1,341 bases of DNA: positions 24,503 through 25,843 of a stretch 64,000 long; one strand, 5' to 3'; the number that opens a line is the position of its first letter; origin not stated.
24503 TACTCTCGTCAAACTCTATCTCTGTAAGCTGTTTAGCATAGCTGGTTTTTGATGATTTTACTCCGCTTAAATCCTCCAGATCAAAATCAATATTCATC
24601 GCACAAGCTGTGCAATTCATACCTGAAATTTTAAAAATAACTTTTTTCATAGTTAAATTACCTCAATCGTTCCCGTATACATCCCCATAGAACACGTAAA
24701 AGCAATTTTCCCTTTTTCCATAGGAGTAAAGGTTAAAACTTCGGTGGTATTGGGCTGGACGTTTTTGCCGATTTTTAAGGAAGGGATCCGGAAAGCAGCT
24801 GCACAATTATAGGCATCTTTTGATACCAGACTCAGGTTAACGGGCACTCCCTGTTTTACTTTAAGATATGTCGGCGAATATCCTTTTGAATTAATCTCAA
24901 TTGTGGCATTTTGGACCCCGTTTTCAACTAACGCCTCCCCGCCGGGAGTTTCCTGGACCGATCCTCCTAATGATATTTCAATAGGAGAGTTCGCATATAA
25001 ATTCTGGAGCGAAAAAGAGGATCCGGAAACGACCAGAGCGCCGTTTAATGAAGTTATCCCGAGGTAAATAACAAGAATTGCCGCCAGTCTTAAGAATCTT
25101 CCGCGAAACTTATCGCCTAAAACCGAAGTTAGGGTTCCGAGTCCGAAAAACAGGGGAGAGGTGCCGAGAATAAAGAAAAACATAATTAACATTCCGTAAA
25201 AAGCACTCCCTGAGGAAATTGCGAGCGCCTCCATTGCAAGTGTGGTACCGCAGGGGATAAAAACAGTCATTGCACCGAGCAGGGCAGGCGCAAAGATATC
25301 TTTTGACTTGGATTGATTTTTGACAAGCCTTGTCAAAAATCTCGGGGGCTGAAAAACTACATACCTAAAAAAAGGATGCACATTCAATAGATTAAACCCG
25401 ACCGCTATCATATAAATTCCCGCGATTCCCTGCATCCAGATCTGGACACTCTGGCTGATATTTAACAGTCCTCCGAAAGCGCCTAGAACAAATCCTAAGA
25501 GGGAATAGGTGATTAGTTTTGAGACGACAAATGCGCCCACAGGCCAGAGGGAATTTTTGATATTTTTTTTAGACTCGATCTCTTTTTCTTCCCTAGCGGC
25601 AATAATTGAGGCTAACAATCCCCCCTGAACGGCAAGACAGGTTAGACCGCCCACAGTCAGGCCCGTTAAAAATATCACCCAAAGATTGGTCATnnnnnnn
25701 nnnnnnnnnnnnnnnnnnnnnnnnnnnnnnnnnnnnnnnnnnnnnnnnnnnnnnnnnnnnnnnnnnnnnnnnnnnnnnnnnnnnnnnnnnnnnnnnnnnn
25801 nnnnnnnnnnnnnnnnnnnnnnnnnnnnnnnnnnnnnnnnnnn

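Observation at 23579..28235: Copper operon with CsoR box placed between -35 and -10 and apparently leaderless csoR; extra membrane/cupredoxin-like gene and DsbA-like gene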

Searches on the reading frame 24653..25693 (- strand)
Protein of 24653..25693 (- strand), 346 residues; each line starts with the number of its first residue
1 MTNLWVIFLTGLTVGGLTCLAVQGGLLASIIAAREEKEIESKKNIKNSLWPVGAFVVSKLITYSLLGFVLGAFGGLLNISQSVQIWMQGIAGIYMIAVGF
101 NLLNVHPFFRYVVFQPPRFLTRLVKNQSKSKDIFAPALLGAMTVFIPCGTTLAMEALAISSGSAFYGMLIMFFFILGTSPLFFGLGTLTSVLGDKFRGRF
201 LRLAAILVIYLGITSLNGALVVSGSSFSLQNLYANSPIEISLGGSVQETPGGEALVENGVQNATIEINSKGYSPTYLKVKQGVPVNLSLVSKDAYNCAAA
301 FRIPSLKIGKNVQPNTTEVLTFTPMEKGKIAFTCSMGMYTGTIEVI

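Call 3: search_protein_families(library=pfam, proteins=[window:24653-25693:-], max_evalue=0.01)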
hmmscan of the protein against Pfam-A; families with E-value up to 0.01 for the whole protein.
window:24653-25693:- (346 aa): 2 families
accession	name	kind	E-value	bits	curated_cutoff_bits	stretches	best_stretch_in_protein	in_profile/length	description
PF13386.12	DsbD_2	-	9.1e-34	117.5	24.9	1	7-213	2-198/199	Cytochrome C biogenesis protein transmembrane region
PF13473.12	Cupredoxin_1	-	3.3e-15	56.4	27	1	258-343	18-102/104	Cupredoxin-like domain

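Call 4: search_protein_families(library=ncbifam, proteins=[window:24653-25693:-], max_evalue=0.01)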
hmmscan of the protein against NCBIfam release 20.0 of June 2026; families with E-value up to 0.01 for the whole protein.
window:24653-25693:- (346 aa): 1 family
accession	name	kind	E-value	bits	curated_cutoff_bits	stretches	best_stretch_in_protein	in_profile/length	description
NF001419.0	PRK00293.1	subfamily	0.00059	18.5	330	1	3-178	171-341/574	protein-disulfide reductase DsbD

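Call 6: search_solved_structures(query=window:24653-25693:-, max_evalue=1, show_alignments=3)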
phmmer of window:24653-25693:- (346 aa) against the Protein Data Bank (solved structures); distinct sequences matched with E-value up to 1: 5.
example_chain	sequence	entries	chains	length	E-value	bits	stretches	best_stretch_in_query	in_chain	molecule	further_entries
4f2f_A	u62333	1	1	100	1.2e-08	37.8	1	254-345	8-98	Cation-transporting ATPase, E1-E2 family protein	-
2mry_A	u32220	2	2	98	3.4e-07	33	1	251-342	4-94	Uncharacterized protein | CupA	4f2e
5u7n_A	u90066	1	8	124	0.58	12.6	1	252-338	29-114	Cytochrome c oxidase subunit 2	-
2lln_A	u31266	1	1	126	0.83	12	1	252-336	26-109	Cytochrome c oxidase subunit 2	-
2cua_A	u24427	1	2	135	0.99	11.8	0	252-336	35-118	PROTEIN (CUA)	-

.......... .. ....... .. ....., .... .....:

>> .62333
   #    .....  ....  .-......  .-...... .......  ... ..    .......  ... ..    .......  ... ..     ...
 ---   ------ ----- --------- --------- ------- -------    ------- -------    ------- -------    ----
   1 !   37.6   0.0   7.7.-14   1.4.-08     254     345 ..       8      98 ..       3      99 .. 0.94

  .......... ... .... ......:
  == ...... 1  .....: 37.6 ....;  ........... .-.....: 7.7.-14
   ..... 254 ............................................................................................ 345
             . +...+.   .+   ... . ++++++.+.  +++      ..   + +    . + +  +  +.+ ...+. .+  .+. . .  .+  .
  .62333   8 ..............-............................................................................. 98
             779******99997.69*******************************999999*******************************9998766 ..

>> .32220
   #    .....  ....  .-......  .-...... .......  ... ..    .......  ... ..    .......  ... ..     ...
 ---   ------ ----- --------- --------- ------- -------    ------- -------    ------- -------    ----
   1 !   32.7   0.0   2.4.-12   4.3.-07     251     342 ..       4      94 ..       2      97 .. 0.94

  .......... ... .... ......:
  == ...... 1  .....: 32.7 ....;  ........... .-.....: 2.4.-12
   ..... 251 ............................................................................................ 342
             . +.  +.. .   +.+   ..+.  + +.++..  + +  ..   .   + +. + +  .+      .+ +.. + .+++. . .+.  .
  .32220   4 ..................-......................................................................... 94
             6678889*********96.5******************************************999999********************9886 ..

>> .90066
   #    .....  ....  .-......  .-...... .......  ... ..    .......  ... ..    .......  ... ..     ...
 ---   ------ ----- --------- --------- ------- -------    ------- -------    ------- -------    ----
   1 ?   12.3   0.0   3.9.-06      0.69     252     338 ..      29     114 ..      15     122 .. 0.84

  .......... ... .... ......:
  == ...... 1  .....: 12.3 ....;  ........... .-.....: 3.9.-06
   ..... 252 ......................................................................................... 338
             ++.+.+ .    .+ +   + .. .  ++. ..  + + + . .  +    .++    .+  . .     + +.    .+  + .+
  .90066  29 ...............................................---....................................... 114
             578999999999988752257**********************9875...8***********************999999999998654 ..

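Call 7: find_homologous_proteins(query=window:24653-25693:-)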
Query window:24653-25693:- (346 aa): 4561 proteins with E <= 0.001 among 8000 candidates; the best 120 are listed.
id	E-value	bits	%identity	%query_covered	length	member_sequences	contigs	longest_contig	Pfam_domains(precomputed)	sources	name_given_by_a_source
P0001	2.3e-215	732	97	100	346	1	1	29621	PF13473.13,PF13386.13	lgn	-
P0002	1.8e-212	723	96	100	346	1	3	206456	PF13473.13,PF13386.13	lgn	-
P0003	5.4e-206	701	93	99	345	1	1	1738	PF13473.13,PF13386.13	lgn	-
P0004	1.0e-190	651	84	100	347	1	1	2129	PF13473.13,PF13386.13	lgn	-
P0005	5.7e-189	645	84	100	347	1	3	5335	PF13473.13,PF13386.13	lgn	-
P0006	2.2e-184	630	82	99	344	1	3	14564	PF13473.13,PF13386.13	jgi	jgi:uncharacterized protein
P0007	5.2e-184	629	81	100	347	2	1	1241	PF13473.13,PF13386.13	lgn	-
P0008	9.5e-184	628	81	100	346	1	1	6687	PF13473.13,PF13386.13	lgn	-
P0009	1.0e-182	625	81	100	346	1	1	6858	PF13473.13,PF13386.13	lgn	-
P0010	1.6e-182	624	80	100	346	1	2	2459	PF13473.13,PF13386.13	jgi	jgi:uncharacterized protein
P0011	6.6e-182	622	80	100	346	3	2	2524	PF13473.13,PF13386.13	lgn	-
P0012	2.3e-178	610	79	100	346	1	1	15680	PF13473.13,PF13386.13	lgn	-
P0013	4.6e-178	609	79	100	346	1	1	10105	PF13473.13,PF13386.13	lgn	-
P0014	1.1e-177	608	79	100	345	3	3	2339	PF13473.13,PF13386.13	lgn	-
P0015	1.9e-177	607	78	100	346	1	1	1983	PF13473.13,PF13386.13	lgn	-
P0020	7.1e-167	573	75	99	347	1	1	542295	PF13473.13,PF13386.13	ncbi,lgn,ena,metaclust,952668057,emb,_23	metaclust:\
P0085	9.1e-134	464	65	99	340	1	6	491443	PF13473.13,PF13386.13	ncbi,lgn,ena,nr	ncbi:MAG TPA: sulfite exporter TauE/SafE family protein [Candidatus Levybacteria bacterium]|nr:sulfi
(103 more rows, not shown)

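Call 16: find_encoding_contigs(protein=P0020, flank=6000, max_places=3)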
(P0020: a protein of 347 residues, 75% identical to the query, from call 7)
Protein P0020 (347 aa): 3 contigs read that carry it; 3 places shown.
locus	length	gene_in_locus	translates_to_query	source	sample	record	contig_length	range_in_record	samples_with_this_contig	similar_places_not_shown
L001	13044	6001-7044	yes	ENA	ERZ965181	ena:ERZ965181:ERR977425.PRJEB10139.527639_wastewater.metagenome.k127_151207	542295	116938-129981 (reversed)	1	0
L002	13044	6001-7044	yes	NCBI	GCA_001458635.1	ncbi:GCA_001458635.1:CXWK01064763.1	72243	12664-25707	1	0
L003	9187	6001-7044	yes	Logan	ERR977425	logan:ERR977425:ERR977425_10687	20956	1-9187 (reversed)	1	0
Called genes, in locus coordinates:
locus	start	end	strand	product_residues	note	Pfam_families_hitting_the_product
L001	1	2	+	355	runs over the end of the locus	-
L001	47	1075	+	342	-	PF00296:Bac_luciferase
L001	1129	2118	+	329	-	PF00144:Beta-lactamase (faint), PF13354:Beta-lactamase2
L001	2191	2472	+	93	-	PF02583:Trns_repr_metal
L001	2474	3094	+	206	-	PF13628:DUF4142, PF03713:DUF305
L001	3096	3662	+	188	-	PF03713:DUF305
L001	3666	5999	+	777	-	PF00403:HMA, PF00122:E1-E2_ATPase, PF00702:Hydrolase, PF08282:Hydrolase_3 (faint)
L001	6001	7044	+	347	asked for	PF13386:DsbD_2, PF13473:Cupredoxin_1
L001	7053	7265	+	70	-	PF00403:HMA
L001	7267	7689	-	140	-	PF02325:CCB3_YggT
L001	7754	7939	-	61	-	-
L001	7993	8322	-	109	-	PF03779:SPW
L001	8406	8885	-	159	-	PF01243:PNPOx_N, PF16242:Pyrid_ox_like (weak)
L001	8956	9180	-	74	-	-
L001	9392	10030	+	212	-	PF00027:cNMP_binding, PF13545:HTH_Crp_2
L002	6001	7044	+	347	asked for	PF13386:DsbD_2, PF13473:Cupredoxin_1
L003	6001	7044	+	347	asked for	PF13386:DsbD_2, PF13473:Cupredoxin_1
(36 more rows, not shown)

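Call 17: find_encoding_contigs(protein=P0085, flank=6000, max_places=3)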
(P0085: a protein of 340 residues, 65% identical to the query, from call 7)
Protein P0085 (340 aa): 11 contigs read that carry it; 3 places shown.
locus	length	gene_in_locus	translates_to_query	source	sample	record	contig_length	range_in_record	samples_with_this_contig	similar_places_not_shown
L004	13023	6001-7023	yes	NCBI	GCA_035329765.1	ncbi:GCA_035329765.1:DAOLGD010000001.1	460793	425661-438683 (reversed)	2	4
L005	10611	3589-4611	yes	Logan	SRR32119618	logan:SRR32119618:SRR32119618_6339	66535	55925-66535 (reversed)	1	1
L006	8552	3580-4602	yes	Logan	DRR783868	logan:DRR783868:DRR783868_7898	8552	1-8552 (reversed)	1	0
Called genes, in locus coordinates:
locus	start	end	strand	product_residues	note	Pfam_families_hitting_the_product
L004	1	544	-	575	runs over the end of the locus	PF02683:DsbD_TM, PF08534:Redoxin, PF00578:AhpC-TSA, PF13905:Thioredoxin_8, PF17991:Thioredoxin_10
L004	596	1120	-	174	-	PF00578:AhpC-TSA (weak), PF00085:Thioredoxin, PF13098:Thioredoxin_2 (weak)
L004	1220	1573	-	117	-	-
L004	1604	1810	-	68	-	PF12844:HTH_19, PF01381:HTH_3, PF13560:HTH_31 (weak)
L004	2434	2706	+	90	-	PF02583:Trns_repr_metal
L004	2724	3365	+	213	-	PF13628:DUF4142, PF03713:DUF305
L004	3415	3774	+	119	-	PF13473:Cupredoxin_1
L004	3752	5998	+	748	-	PF00403:HMA, PF00122:E1-E2_ATPase, PF00702:Hydrolase, PF08282:Hydrolase_3 (weak)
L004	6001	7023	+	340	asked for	PF13386:DsbD_2, PF13473:Cupredoxin_1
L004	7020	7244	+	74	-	PF00403:HMA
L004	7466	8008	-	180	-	PF03412:Peptidase_C39 (faint)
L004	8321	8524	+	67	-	-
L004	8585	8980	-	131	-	PF18936:DUF5684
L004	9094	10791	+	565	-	PF13231:PMT_2 (weak), PF07719:TPR_2 (faint), PF13428:TPR_14 (faint), PF13432:TPR_16 (faint), PF00515:TPR_1 (weak), PF13181:TPR_8 (faint), PF13424:TPR_12 (weak), PF13414:TPR_11, +2 more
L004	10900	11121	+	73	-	-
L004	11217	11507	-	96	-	PF00486:Trans_reg_C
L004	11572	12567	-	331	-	PF01594:AI-2E_transport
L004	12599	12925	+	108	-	PF01588:tRNA_bind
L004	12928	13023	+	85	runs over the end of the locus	-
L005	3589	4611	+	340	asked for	PF13386:DsbD_2, PF13473:Cupredoxin_1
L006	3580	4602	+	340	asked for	PF13386:DsbD_2, PF13473:Cupredoxin_1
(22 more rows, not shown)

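Call 24: search_protein_representatives(protein=window:24653-25693:-)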
Query: 346 residues. Proteins with E-value up to 0.001 (for the whole library): 4394; up to 1e-10: 1662; up to 1e-30: 377. The best 150 are listed.
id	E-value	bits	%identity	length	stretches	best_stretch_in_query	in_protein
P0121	2.9e-124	431.0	61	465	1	2-346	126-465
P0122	5.5e-114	397.2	56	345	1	3-345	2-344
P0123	7.3e-96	337.7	49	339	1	3-346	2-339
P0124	1.8e-94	333.1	51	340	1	3-346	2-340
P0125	6.1e-91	321.5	49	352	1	3-346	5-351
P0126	2.9e-88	312.7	44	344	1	2-346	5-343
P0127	3.6e-82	292.6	46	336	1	3-346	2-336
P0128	7.2e-82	291.7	49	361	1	3-345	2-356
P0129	9.2e-82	291.3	46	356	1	4-346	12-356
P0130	1.4e-81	290.7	44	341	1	4-346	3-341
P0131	2.2e-81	290.1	46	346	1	3-346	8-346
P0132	6.5e-79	281.9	41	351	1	1-345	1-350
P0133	1.6e-78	280.6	44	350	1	3-343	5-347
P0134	2.3e-78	280.1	45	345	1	3-346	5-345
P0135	3.0e-78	279.7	46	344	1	3-346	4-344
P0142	2.0e-73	263.9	42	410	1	3-345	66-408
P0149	1.7e-70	254.3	40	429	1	3-346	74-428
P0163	1.1e-64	235.2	40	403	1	2-346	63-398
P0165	3.5e-64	233.5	43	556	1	2-344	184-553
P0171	6.4e-63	229.4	39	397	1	3-345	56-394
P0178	7.8e-60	219.2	36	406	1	3-345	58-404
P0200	3.5e-54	200.7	38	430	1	3-346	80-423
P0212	1.6e-52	195.2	32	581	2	5-345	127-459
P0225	1.3e-50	188.9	33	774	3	3-346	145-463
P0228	7.7e-50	186.4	31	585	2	6-345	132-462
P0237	5.0e-48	180.4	31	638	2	7-345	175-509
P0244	2.6e-47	178.1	32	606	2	3-346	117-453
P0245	8.0e-47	176.5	34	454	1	5-346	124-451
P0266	5.3e-44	167.2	32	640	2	5-346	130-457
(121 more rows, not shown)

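Call 26: predict_structure(alignment_id=A1)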
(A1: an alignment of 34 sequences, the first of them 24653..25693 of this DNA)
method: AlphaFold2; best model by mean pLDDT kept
length: 346 residues; sequences in the alignment: 34
mean_pLDDT: 72.0   pTM: 0.53
mean pLDDT of the five models: 72.0, 66.5, 66.1, 65.3, 62.6
residues with pLDDT >= 90: 4; 70-90: 219; 50-70: 98; < 50: 25
segments of 3 or more residues with pLDDT < 50: 1-9, 236-251
pLDDT, mean of each block of 10 residues (from residue 1): 42 59 69 68 64 84 89 80 74 82 84 72 64 68 70 77 87 84 69 73 80 75 65 49 35 58 80 80 85 63 80 80 82 71 80
secondary structure, 60 per line:
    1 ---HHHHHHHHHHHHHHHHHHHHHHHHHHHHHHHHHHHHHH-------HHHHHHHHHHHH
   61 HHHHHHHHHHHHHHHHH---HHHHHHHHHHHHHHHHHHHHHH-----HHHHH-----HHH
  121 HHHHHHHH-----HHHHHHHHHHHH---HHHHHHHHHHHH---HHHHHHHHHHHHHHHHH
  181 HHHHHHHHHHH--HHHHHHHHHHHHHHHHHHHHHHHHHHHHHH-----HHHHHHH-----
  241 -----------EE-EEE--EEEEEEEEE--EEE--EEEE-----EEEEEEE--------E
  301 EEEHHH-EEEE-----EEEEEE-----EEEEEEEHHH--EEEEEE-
elements in order: H4-41 H49-77 H81-102 H108-112 H118-128 H134-145 H149-160 H164-191 H194-223 H229-235 E255-257 E260-268 E271-273 E276-279 E285-291 E300-303 E308-311 E317-322 E328-334 E340-345
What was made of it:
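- On DsbD/CcdA transmembrane thiol-disulfide transporters: The model has six helices (call 26).
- The model has only moderate confidence (pLDDT 72, call 26).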

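Call 30: find_related_loci(query=A2, collection=genome_contigs, flank=8000)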
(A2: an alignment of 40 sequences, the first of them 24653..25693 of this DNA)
Query A2 (346 aa) in genome_contigs; peptide patterns used: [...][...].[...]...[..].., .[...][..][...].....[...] (x = any residue, [..] = any of these).
600 stretches matched a pattern (row limit reached: there are more); 584 encode a relative of the query (tblastn E <= 1e-3); the best 80 are kept; 80 distinct loci.
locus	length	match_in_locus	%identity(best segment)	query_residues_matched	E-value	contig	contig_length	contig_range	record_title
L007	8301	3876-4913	78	1-346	0e+0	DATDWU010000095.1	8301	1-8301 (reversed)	MAG TPA_asm: Patescibacteria group bacterium isolate SMAG_U8120 k141_1262040, whole genome shotgun sequence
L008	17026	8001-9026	62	1-346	3e-142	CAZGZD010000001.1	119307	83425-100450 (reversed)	MAG TPA_asm: uncultured Gammaproteobacteria bacterium isolate binchicken_co347_41 genome assembly, contig: NODE_84_lengt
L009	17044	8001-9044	64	3-346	1e-141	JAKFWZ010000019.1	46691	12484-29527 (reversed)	MAG: Candidatus Daviesbacteria bacterium isolate ND2_Bin_11 ND2_0000062, whole genome shotgun sequence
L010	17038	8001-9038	62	3-346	4e-139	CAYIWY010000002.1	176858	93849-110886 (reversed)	MAG TPA_asm: uncultured Gammaproteobacteria bacterium isolate ERP119705_co4_291 genome assembly, contig: NODE_13_length_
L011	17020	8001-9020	61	3-346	5e-138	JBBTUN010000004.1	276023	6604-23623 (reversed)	MAG: Patescibacteria group bacterium isolate H41-bin134_1 H41_bin134_1_000000000004, whole genome shotgun sequence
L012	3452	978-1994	62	3-346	2e-141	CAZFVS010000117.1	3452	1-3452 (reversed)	MAG TPA_asm: uncultured Gammaproteobacteria bacterium isolate SRP269290_co2_8 genome assembly, contig: NODE_45250_length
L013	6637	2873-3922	63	3-346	6e-136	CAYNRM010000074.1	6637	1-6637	MAG TPA_asm: uncultured Gammaproteobacteria bacterium isolate SRP128246_co1_67 genome assembly, contig: NODE_31665_lengt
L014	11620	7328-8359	60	3-346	5e-135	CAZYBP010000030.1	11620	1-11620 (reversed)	MAG TPA_asm: uncultured Gammaproteobacteria bacterium isolate binchicken_co227_340 genome assembly, contig: NODE_10620_l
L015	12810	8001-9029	62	3-346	9e-135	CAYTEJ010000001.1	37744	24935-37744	MAG TPA_asm: uncultured Gammaproteobacteria bacterium isolate binchicken_co110_1204 genome assembly, contig: NODE_2515_l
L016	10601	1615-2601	59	1-346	4e-134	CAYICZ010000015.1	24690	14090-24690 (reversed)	MAG TPA_asm: uncultured Gammaproteobacteria bacterium isolate ERP119705_co18_1 genome assembly, contig: NODE_2353_length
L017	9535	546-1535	60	3-346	2e-133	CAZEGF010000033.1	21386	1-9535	MAG TPA_asm: uncultured Gammaproteobacteria bacterium isolate SRP135725_co2_582 genome assembly, contig: k141_1919600, w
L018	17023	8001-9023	60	1-346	3e-132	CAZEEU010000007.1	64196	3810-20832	MAG TPA_asm: uncultured Gammaproteobacteria bacterium isolate SRP286056_co1_676 genome assembly, contig: NODE_416_length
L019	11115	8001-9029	61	3-346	3e-131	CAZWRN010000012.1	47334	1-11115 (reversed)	MAG TPA_asm: uncultured Gammaproteobacteria bacterium isolate binchicken_co105_146 genome assembly, contig: NODE_853_len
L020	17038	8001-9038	60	3-346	1e-130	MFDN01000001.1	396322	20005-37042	MAG: Candidatus Daviesbacteria bacterium RIFCSPLOWO2_01_FULL_39_23 rifcsplowo2_01_scaffold_1, whole genome shotgun seque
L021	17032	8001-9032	56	3-346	6e-130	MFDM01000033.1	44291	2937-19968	MAG: Candidatus Daviesbacteria bacterium RIFCSPLOWO2_01_FULL_39_12 rifcsplowo2_01_scaffold_942, whole genome shotgun seq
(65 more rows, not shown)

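Call 65: list_cluster_members(proteins=[P0212, P0225, P0228, P0237, P0244, P0245, P0266, P0142, P0178, P0132])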
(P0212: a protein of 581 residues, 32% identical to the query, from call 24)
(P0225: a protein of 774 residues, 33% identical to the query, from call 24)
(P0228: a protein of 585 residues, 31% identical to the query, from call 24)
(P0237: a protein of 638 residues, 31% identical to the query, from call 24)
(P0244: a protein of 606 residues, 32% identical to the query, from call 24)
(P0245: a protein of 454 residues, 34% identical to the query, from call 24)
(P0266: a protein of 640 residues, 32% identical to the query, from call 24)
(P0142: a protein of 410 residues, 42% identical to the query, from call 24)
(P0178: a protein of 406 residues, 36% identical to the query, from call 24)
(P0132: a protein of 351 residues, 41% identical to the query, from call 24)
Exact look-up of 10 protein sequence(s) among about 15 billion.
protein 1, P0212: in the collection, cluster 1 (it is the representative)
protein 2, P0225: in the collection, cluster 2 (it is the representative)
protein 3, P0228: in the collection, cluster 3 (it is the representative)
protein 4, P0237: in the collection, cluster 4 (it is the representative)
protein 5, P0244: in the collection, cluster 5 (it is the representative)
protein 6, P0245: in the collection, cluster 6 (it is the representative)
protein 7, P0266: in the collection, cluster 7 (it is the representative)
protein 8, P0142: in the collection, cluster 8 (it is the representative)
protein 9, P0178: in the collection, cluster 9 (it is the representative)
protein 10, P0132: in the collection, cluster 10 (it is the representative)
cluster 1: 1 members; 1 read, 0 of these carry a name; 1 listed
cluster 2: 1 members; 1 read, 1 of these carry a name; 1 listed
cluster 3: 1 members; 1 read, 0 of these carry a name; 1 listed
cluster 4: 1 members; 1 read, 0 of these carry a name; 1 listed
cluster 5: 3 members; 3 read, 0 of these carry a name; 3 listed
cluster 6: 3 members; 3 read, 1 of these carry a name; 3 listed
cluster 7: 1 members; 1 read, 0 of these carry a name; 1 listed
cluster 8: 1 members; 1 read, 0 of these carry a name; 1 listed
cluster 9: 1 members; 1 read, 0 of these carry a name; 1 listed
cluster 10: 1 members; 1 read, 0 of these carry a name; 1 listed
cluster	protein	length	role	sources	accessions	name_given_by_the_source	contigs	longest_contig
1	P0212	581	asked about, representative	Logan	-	-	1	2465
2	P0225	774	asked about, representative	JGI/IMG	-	uncharacterized protein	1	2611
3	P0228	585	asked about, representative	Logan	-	-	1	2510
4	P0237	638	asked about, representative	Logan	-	-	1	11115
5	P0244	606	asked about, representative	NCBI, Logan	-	-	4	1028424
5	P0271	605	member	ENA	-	-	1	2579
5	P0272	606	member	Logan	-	-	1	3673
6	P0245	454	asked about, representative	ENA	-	-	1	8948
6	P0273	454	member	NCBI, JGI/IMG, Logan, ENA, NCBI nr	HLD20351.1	MAG TPA: sulfite exporter TauE/SafE family protein [Patescibacteria group bacterium] | sulfite exporter TauE/SafE family protein [Patescibacteria group bacterium]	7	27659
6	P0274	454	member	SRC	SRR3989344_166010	-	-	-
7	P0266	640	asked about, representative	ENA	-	-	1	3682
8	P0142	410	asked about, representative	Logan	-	-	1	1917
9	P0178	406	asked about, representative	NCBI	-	-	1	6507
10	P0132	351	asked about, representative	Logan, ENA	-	-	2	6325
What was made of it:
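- Source names on homologues (calls 7, 65).
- Tried and rejected: Look-up for HMA-fused relatives gave only 'sulfite exporter TauE/SafE family protein' or nothing (call 65).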
